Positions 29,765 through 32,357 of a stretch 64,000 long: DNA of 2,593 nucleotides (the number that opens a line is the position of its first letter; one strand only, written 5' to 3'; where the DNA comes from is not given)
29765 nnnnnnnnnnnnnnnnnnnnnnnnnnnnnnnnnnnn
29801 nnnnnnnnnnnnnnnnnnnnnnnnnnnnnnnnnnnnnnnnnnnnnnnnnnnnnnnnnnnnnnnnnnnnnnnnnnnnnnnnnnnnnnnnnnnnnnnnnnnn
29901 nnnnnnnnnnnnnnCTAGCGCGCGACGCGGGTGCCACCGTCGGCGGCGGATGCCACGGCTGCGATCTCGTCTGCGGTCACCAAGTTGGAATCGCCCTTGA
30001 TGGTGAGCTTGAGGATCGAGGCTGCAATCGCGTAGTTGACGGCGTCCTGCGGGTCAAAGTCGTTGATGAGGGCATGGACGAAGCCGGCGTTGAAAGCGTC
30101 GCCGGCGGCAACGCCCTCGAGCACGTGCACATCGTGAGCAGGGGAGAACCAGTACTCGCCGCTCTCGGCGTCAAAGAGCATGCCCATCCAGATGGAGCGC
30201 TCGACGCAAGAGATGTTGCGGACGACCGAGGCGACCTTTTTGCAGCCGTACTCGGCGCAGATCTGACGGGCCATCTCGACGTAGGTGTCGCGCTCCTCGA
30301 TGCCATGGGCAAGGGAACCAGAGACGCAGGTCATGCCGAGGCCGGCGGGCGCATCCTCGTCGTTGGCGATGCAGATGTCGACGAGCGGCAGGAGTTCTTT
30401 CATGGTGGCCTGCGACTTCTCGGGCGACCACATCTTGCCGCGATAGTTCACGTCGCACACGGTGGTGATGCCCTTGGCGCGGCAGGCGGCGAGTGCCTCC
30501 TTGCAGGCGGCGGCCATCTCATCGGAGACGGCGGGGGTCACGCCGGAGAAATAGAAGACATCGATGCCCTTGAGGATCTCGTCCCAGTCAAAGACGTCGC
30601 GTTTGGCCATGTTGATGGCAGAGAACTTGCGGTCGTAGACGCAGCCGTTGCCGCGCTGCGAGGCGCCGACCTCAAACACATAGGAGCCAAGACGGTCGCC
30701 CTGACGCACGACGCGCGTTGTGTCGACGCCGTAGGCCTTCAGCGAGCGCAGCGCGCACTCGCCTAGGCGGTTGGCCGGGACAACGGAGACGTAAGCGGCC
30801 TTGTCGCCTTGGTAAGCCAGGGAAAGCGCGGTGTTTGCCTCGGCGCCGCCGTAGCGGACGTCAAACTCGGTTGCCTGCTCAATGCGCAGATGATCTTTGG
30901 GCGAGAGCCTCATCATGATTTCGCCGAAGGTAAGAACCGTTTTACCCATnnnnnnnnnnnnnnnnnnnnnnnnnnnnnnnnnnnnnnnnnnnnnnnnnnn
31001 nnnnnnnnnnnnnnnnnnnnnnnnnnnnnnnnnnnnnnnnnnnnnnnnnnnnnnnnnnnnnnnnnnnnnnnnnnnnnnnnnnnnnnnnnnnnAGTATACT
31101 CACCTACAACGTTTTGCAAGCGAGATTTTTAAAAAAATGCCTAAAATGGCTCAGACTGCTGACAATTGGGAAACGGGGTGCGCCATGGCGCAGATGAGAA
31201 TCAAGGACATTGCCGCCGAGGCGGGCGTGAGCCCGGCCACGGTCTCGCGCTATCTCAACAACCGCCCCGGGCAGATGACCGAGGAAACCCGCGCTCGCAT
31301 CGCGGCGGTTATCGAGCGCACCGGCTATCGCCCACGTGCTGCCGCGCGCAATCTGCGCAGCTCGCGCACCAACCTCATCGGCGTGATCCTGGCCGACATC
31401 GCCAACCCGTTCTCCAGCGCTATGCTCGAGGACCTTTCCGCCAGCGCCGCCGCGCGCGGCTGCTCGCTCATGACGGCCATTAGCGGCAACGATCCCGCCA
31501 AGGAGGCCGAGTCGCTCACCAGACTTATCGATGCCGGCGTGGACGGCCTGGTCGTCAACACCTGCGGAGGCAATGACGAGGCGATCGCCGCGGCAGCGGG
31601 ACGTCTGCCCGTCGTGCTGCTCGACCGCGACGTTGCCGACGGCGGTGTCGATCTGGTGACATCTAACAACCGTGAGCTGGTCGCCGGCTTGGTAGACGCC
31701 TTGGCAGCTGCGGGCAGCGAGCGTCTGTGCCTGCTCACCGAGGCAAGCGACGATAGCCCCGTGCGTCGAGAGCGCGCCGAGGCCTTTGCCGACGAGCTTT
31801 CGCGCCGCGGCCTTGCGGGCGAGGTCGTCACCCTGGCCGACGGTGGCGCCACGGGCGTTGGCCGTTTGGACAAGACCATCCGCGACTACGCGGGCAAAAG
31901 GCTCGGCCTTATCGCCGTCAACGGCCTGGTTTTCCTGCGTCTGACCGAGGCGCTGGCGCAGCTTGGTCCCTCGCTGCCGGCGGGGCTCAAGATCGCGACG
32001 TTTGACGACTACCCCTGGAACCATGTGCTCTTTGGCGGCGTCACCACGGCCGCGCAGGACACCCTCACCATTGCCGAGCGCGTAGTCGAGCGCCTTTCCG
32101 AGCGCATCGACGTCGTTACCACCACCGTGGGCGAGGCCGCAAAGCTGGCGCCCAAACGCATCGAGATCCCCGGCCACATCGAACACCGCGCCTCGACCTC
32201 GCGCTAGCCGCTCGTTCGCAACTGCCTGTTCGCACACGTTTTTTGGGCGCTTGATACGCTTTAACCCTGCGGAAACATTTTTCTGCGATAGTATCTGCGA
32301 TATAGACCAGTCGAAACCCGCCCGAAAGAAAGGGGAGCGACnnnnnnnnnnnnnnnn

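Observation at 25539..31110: Duplicated regulatory module whose hairpin has a conserved 22-nt loop but completely different, compensatory stems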

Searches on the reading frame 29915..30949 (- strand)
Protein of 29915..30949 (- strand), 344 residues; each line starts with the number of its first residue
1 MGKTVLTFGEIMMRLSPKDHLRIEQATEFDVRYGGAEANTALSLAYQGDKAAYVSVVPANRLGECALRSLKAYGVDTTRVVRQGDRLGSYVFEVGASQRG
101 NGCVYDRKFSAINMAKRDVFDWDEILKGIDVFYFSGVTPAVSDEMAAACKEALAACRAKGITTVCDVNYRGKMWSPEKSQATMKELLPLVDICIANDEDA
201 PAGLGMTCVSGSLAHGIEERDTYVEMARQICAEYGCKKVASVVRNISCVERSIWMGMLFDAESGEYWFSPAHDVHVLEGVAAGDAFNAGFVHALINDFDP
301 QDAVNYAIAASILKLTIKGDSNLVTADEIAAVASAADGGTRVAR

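Call 6: search_protein_families(library=pfam, proteins=[window:29915-30949:-])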
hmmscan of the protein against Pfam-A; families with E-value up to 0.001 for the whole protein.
window:29915-30949:- (344 aa): 1 family
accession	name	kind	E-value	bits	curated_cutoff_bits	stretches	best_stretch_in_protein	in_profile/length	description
PF00294.29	PfkB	-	5.1e-33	115.1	25.8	1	5-322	4-297/302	pfkB family carbohydrate kinase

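Call 12: find_homologous_proteins(query=window:29915-30949:-, max_evalue=1e-40)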
Query window:29915-30949:- (344 aa): 618 proteins with E <= 1e-40 among 8000 candidates; the best 120 are listed.
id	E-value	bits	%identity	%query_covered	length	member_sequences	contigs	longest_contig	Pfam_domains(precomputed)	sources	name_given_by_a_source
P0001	1.8e-224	762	99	100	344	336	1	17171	PF00294.30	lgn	-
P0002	3.9e-223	758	98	100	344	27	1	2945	PF00294.30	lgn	-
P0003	4.1e-223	758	98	100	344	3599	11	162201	PF00294.30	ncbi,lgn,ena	-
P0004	1.2e-220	749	97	100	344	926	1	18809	PF00294.30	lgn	-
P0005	2.5e-220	748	97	100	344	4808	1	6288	PF00294.30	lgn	-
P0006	2.4e-203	693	89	99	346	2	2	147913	PF00294.30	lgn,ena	-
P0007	3.6e-203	692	89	99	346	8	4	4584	PF00294.30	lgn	-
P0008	2.1e-197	673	86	99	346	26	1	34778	PF00294.30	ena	-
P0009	7.9e-196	668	98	87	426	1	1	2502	PF00294.30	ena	-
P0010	2.1e-194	663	89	100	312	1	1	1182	PF00294.30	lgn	-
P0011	2.2e-192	657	86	97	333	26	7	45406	PF00294.30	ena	-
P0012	2.4e-192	656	84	99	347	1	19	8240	PF00294.30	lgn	-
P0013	1.2e-191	654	85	99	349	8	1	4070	PF00294.30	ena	-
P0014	1.1e-187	641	82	99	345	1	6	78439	PF00294.30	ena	-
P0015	2.2e-187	640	83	100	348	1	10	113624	PF00294.30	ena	-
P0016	2.3e-187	640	85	97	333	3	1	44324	PF00294.30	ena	-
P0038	2.4e-178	610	79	99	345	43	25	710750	PF00294.30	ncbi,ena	-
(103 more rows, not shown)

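Call 14: find_encoding_contigs(protein=P0006, flank=7000, max_places=3)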
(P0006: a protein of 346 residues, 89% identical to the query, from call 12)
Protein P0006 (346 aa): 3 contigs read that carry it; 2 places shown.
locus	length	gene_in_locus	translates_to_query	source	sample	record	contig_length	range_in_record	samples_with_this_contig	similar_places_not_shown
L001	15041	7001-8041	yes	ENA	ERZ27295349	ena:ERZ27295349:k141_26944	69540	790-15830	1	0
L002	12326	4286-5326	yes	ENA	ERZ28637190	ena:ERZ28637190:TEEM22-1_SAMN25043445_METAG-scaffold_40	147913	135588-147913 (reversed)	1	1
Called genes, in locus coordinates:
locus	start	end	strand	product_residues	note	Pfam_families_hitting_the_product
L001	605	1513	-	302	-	PF00483:NTP_transferase, PF12804:NTP_transf_3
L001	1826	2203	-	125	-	PF16320:Ribosomal_L12_N, PF00542:Ribosomal_L12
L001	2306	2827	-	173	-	PF00466:Ribosomal_L10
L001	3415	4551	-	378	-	PF00155:Aminotran_1_2, PF01041:DegT_DnrJ_EryC1, PF00266:Aminotran_5 (weak), PF01053:Cys_Met_Meta_PP (weak)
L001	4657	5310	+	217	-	-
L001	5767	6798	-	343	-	PF00356:LacI, PF00532:Peripla_BP_1, PF13407:Peripla_BP_4, PF13377:Peripla_BP_3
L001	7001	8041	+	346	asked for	PF00294:PfkB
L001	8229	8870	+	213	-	PF01081:Aldolase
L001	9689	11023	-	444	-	PF02447:GntP_permease, PF03600:CitMHS, PF06808:DctM (faint)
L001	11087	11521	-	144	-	PF01230:HIT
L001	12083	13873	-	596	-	PF00920:ILVD_EDD_N, PF24877:ILV_EDD_C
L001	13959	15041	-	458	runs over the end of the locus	PF02447:GntP_permease, PF03600:CitMHS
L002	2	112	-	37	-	?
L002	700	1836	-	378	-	PF00155:Aminotran_1_2, PF01041:DegT_DnrJ_EryC1, PF00266:Aminotran_5 (weak), PF01053:Cys_Met_Meta_PP (weak)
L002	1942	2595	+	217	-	-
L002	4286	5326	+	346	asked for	PF00294:PfkB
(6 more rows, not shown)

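Call 15: find_encoding_contigs(protein=P0014, flank=7000, max_places=3)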
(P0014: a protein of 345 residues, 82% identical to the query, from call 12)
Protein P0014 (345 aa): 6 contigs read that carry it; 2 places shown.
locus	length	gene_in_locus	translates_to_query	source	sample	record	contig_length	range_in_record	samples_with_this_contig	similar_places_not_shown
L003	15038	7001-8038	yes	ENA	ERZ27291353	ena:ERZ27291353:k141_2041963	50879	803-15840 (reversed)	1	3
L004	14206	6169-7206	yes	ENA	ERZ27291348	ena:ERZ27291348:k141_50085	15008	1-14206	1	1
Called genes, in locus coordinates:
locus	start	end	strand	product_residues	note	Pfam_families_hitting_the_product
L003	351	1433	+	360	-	PF03786:UxuA, PF01261:AP_endonuc_2 (weak)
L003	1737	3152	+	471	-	PF02614:UxaC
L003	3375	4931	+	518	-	PF07690:MFS_1, PF13347:MFS_2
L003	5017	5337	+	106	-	-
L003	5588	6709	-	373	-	PF00356:LacI, PF09339:HTH_IclR (faint), PF00532:Peripla_BP_1 (weak), PF13407:Peripla_BP_4 (weak), PF13377:Peripla_BP_3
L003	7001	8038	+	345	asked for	PF00294:PfkB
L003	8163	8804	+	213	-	PF01081:Aldolase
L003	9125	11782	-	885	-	PF01757:Acyl_transf_3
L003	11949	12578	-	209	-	PF04011:LemA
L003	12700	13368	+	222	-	PF00440:TetR_N (weak)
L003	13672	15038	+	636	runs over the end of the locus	PF00383:dCMP_cyt_deam_1, PF14437:MafB19-deam, PF14439:Bd3614-deam (weak), PF02595:Gly_kinase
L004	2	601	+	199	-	?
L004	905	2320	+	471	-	PF02614:UxaC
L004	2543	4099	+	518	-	PF07690:MFS_1, PF13347:MFS_2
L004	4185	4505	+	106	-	-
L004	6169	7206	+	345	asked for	PF00294:PfkB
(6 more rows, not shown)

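Call 16: find_encoding_contigs(protein=P0038, flank=7000, max_places=3)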
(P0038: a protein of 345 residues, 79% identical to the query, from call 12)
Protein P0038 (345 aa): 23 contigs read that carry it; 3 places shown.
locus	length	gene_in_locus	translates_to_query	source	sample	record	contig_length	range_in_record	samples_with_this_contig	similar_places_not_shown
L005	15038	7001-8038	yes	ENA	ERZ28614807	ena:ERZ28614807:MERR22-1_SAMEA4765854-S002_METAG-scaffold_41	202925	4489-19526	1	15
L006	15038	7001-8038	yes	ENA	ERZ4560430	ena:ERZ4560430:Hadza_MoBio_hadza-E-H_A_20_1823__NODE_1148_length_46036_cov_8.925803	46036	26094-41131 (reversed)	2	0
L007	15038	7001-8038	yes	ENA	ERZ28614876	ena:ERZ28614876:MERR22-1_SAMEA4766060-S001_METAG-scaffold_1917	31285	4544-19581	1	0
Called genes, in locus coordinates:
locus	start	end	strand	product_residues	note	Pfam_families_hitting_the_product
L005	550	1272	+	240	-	-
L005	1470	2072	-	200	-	PF00392:GntR, PF07729:FCD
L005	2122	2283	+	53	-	-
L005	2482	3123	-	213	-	PF02502:LacAB_rpiB, PF12408:DUF3666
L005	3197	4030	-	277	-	PF23441:SDR (weak), PF00106:adh_short, PF08659:KR, PF13561:adh_short_C2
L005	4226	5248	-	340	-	PF00356:LacI, PF00532:Peripla_BP_1, PF13407:Peripla_BP_4, PF13377:Peripla_BP_3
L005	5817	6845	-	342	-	PF00356:LacI, PF00532:Peripla_BP_1, PF13407:Peripla_BP_4, PF13377:Peripla_BP_3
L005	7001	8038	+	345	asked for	PF00294:PfkB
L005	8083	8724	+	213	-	PF01081:Aldolase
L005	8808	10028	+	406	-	PF14691:Fer4_20, PF01946:Thi4 (weak), PF00070:Pyr_redox (weak), PF00890:FAD_binding_2 (weak), PF01266:DAO (weak), PF03486:HI0933_like (weak), PF07992:Pyr_redox_2, PF13450:NAD_binding_8, +6 more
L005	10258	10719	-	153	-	PF04074:DUF386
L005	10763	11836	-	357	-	PF00753:Lactamase_B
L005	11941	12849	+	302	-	PF03308:MeaB (faint), PF10609:ParA, PF01656:CbiA, PF13614:AAA_31 (faint)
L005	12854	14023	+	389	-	PF01262:AlaDh_PNT_C (weak), PF00890:FAD_binding_2, PF01266:DAO (faint), PF03486:HI0933_like, PF12831:FAD_oxidored (weak), PF13450:NAD_binding_8 (weak)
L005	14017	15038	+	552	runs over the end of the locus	PF28550:DUF8436, PF00070:Pyr_redox (faint), PF00890:FAD_binding_2 (weak), PF01266:DAO (weak), PF03486:HI0933_like (faint), PF07992:Pyr_redox_2 (weak), PF12831:FAD_oxidored (faint), PF21688:FAD-depend_C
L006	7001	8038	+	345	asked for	PF00294:PfkB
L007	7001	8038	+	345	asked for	PF00294:PfkB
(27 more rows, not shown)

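Call 34: find_encoding_contigs(protein=P0008, flank=4000, max_places=2)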
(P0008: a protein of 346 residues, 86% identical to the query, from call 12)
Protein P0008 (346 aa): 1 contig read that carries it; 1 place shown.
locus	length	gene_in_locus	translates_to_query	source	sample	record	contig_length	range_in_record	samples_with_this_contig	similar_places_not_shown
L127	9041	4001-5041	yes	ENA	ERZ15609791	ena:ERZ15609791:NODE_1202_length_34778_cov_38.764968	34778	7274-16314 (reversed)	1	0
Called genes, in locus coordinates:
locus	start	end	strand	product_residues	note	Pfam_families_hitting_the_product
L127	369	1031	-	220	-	PF21695:GlnR_1st (weak), PF00486:Trans_reg_C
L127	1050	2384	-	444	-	PF03951:Gln-synt_N, PF00120:Gln-synt_C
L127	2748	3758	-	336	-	PF00356:LacI, PF00532:Peripla_BP_1, PF13407:Peripla_BP_4, PF13377:Peripla_BP_3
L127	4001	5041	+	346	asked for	PF00294:PfkB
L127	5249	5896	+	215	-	PF01081:Aldolase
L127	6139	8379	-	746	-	PF08531:Bac_rhamnosid_N, PF05592:Bac_rhamnosid (weak), PF17389:Bac_rhamnosid6H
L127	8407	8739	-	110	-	-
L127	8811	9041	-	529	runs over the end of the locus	PF07690:MFS_1, PF13347:MFS_2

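Call 35: find_encoding_contigs(protein=P0012, flank=4000, max_places=2)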
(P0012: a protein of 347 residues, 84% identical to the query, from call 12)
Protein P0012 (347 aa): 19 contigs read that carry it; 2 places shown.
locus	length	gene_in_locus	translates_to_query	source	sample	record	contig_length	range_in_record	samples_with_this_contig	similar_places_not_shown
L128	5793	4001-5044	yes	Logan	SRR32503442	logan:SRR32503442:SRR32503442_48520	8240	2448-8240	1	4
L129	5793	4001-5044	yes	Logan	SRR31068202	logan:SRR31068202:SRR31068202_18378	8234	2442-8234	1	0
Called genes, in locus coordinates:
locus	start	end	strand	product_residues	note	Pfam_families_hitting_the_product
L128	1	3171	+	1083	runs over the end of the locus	PF01915:Glyco_hydro_3_C, PF14310:Fn3-like (weak), PF00933:Glyco_hydro_3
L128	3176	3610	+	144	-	-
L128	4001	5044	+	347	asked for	PF00294:PfkB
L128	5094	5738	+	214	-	PF01081:Aldolase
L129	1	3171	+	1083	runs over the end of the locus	PF01915:Glyco_hydro_3_C, PF14310:Fn3-like (weak), PF00933:Glyco_hydro_3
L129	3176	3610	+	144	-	-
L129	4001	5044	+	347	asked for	PF00294:PfkB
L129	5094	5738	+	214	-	PF01081:Aldolase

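Call 36: find_encoding_contigs(protein=P0015, flank=4000, max_places=2)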
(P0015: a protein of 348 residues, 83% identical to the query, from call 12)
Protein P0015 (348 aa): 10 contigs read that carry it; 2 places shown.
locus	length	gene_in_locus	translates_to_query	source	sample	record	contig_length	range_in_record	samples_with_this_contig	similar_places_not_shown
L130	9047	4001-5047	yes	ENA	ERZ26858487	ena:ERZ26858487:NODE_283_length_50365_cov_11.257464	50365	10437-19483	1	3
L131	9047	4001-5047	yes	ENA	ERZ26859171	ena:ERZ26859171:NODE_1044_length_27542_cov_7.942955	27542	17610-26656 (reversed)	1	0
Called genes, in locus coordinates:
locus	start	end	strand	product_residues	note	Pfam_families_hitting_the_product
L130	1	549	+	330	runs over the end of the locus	PF00657:Lipase_GDSL, PF13472:Lipase_GDSL_2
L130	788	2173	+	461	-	PF00083:Sugar_tr (weak), PF07690:MFS_1, PF00083:Sugar_tr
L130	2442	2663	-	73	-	-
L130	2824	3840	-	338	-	PF00356:LacI, PF00532:Peripla_BP_1, PF13407:Peripla_BP_4, PF13377:Peripla_BP_3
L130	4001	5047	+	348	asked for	PF00294:PfkB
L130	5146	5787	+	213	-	PF01081:Aldolase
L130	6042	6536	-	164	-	PF00356:LacI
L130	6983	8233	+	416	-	PF14583:Pectate_lyase22, PF26549:Tricorn_N (faint)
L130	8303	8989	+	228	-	PF19700:DUF6198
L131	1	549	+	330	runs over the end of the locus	PF00657:Lipase_GDSL, PF13472:Lipase_GDSL_2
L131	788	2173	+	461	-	PF00083:Sugar_tr (weak), PF07690:MFS_1, PF00083:Sugar_tr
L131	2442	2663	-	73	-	-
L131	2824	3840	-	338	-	PF00356:LacI, PF00532:Peripla_BP_1, PF13407:Peripla_BP_4, PF13377:Peripla_BP_3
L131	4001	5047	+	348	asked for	PF00294:PfkB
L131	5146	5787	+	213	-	PF01081:Aldolase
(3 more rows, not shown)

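Call 55: find_encoding_contigs(protein=P0011, flank=3000, max_places=3)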
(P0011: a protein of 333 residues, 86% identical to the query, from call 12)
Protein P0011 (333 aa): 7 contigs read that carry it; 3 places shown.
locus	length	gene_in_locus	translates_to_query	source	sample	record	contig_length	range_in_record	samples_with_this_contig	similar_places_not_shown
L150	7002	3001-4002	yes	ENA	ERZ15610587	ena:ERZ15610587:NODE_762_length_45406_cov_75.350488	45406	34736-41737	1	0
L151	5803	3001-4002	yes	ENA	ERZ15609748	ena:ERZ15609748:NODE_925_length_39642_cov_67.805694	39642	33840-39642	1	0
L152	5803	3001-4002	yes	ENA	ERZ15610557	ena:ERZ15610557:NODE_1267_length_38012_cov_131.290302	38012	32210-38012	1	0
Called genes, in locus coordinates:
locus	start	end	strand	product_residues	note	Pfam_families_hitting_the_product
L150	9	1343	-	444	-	PF03951:Gln-synt_N, PF00120:Gln-synt_C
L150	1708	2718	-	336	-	PF00356:LacI, PF00532:Peripla_BP_1, PF13407:Peripla_BP_4, PF13377:Peripla_BP_3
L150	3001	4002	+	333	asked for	PF00294:PfkB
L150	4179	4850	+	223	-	PF01081:Aldolase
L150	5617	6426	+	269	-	PF23441:SDR (weak), PF00106:adh_short, PF08659:KR, PF13561:adh_short_C2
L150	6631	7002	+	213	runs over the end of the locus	PF02502:LacAB_rpiB, PF12408:DUF3666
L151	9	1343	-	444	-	PF03951:Gln-synt_N, PF00120:Gln-synt_C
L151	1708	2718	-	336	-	PF00356:LacI, PF00532:Peripla_BP_1, PF13407:Peripla_BP_4, PF13377:Peripla_BP_3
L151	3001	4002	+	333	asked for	PF00294:PfkB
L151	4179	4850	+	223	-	PF01081:Aldolase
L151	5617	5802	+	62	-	?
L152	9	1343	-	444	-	PF03951:Gln-synt_N, PF00120:Gln-synt_C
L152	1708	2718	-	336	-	PF00356:LacI, PF00532:Peripla_BP_1, PF13407:Peripla_BP_4, PF13377:Peripla_BP_3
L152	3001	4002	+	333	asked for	PF00294:PfkB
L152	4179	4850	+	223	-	PF01081:Aldolase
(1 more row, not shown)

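Call 56: find_encoding_contigs(protein=P0013, flank=3000, max_places=2)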
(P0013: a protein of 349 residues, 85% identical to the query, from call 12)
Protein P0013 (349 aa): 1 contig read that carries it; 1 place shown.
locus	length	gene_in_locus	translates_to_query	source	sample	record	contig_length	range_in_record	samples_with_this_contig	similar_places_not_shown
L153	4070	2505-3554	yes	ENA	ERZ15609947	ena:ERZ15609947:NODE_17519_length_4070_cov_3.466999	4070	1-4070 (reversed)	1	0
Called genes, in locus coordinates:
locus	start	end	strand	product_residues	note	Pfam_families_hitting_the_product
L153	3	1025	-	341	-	?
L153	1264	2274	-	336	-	PF00356:LacI, PF00532:Peripla_BP_1, PF13407:Peripla_BP_4, PF13377:Peripla_BP_3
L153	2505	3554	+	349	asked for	PF00294:PfkB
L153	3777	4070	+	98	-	?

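Call 57: find_encoding_contigs(protein=P0016, flank=3000, max_places=2)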
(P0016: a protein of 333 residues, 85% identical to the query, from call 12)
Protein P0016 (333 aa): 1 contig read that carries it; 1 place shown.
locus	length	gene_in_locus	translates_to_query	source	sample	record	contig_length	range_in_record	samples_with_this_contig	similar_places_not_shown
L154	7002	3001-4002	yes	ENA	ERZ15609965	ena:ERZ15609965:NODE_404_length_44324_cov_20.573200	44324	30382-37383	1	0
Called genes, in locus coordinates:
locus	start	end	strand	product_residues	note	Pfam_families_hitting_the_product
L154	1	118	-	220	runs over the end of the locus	PF21695:GlnR_1st (weak), PF00486:Trans_reg_C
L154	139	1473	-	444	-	PF03951:Gln-synt_N, PF00120:Gln-synt_C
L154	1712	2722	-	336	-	PF00356:LacI, PF00532:Peripla_BP_1, PF13407:Peripla_BP_4, PF13377:Peripla_BP_3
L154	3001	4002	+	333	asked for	PF00294:PfkB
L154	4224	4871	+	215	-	PF01081:Aldolase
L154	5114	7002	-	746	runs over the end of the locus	PF08531:Bac_rhamnosid_N, PF05592:Bac_rhamnosid (weak), PF17389:Bac_rhamnosid6H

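Call 68: search_protein_families(library=ncbifam, proteins=[window:29915-30949:-], max_evalue=0.00001)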
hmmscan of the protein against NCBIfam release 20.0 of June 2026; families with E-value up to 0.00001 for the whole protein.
window:29915-30949:- (344 aa): 15 families
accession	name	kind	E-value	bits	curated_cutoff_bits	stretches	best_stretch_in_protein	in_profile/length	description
NF041633.1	trifunc_aldol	exception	2.5e-115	386.1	700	1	3-344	242-580/580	KHG/KDPG aldolase/sugar kinase fusion protein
NF041332.1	KDG_KDGal_kin_Halo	equivalog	4.8e-66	223.4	440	1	4-336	3-313/320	bifunctional 2-dehydro-3-deoxygluconokinase/2-dehydro-3-deoxygalactonokinase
TIGR04382.1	myo_inos_iolC_N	equivalog_domain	2.4e-31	109.2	300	1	5-316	4-291/309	5-dehydro-2-deoxygluconokinase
NF040938.1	KDG_KDGal_kin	equivalog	2.1e-28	99.3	400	1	5-325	1-294/305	bifunctional 2-dehydro-3-deoxygluconokinase/2-dehydro-3-deoxygalactonokinase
NF052444.1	DhDoxglucKinKdgK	equivalog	3.1e-17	62.9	400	1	7-200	5-199/303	2-dehydro-3-deoxygluconokinase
NF047869.1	myo_kin_aldol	exception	1.2e-14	53.6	600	1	22-175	27-178/586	bifunctional 5-dehydro-2-deoxygluconokinase/5-dehydro-2-deoxyphosphogluconate aldolase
TIGR02152.1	D_ribokin_bact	equivalog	3.3e-13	49.6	299.65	1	25-321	26-287/298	ribokinase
NF008353.0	PRK11142.1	equivalog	3.6e-12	46.4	341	1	26-324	31-293/307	ribokinase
NF041134.1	R1P_kin_Thcocales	equivalog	7.3e-10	38.7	500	0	17-82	21-85/291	ADP-dependent ribose-1-phosphate kinase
NF049991.1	TagKinase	equivalog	9.1e-10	37.8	420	0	35-196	42-201/321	tagatose kinase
TIGR03828.1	pfkB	equivalog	8.9e-09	34.8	292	1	256-329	224-295/305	1-phosphofructokinase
TIGR03168.1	1-PFK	subfamily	9.4e-09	34.6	216.4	1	257-329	225-295/305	hexose kinase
NF053626.1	RibKinHalex1628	equivalog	1.7e-08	34.4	330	0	269-332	225-290/293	ATP-dependent ribose-1-phosphate kinase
NF006957.1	PRK09434.1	equivalog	2.9e-07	30.3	450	0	33-192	26-182/302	fructokinase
NF007321.0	PRK09813.1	equivalog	2.2e-06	27.4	247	0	265-309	205-249/261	fructoselysine 6-kinase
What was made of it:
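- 29915..30949 (-): kdgK-like PfkB sugar kinase. It lies between the hairpin and Family 5 in the K operon. Calls 6, 12 and 68.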

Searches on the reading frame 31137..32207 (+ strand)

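Call 6: search_protein_families(library=pfam, proteins=[window:31137-32207:+])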
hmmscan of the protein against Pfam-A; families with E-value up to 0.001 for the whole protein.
window:31137-32207:+ (356 aa): 6 families
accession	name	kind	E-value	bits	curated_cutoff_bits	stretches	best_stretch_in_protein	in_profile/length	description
PF00356.27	LacI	-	1e-16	60.9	27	1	22-66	2-45/46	Bacterial regulatory proteins, lacI family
PF13407.12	Peripla_BP_4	-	6.1e-13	49.3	35.1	1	81-278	1-207/258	Periplasmic binding protein domain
PF00532.27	Peripla_BP_1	-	7.9e-12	45.7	22.2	1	80-226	3-152/281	Periplasmic binding proteins and sugar binding domain of LacI family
PF13377.12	Peripla_BP_3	-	1.8e-10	41.6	26.5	1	186-354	1-167/167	Periplasmic binding protein-like domain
PF09339.16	HTH_IclR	-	0.00025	21.2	22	0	18-41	17-40/52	IclR helix-turn-helix domain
PF13384.12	HTH_23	-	0.0003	20.9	24.6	0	19-41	17-39/50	Homeodomain-like domain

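Call 68: search_protein_families(library=ncbifam, proteins=[window:31137-32207:+], max_evalue=0.00001)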
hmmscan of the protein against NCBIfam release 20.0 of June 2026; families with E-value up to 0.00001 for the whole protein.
window:31137-32207:+ (356 aa): 18 families
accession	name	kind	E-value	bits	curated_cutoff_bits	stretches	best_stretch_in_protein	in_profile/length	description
NF047341.1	lactose_RbsR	equivalog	4e-39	134.9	382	1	20-329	3-311/331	ribose utilization transcriptional repressor RbsR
TIGR02417.1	fruct_sucro_rep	subfamily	5.2e-37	127.8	389.55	1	22-325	2-308/327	D-fructose-responsive transcription factor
NF051853.1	TransRegUriRCory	equivalog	8.7e-34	117.1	550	1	22-325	3-303/327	transcriptional regulator UriR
NF008452.0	PRK11303.1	equivalog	8e-29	100.9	385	1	20-322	1-306/332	catabolite repressor/activator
NF007449.0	PRK10014.1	subfamily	8.3e-27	94.1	310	1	19-226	6-213/342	Mal regulon transcriptional regulator MalI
TIGR01481.1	ccpA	equivalog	9.3e-26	91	442.35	1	20-313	3-296/330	catabolite control protein A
NF007743.0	PRK10423.1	equivalog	7.6e-23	81.1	531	1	22-339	4-322/330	ribose operon transcriptional repressor RbsR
NF007075.0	PRK09526.1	subfamily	5.9e-21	74.8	340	1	19-325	5-311/358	LacI family DNA-binding transcriptional regulator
NF007706.0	PRK10401.1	equivalog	3.7e-20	72.5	555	1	20-297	2-280/346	HTH-type transcriptional regulator GalS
NF052440.1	TransRegGNTRPSEAE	equivalog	7.4e-20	71.3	400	1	18-325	4-312/333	HTH-type transcriptional regulator GntR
NF008269.0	PRK11041.1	equivalog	1.2e-19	70.5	436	1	18-325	8-316/342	DNA-binding transcriptional regulator CytR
NF008002.0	PRK10727.1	equivalog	1.2e-18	67.3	557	1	21-202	3-184/341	HTH-type transcriptional regulator GalR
NF007979.0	PRK10703.1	equivalog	4.8e-17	62.1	501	1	21-175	3-159/341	HTH-type transcriptional repressor PurR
NF047913.1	TransRegIdnR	equivalog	1.4e-16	60.7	500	1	19-229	5-213/331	DNA-binding transcriptional regulator IdnR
TIGR02405.1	trehalos_R_Ecol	equivalog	8.1e-16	58.2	357.35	1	20-218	2-196/311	trehalose operon repressor TreR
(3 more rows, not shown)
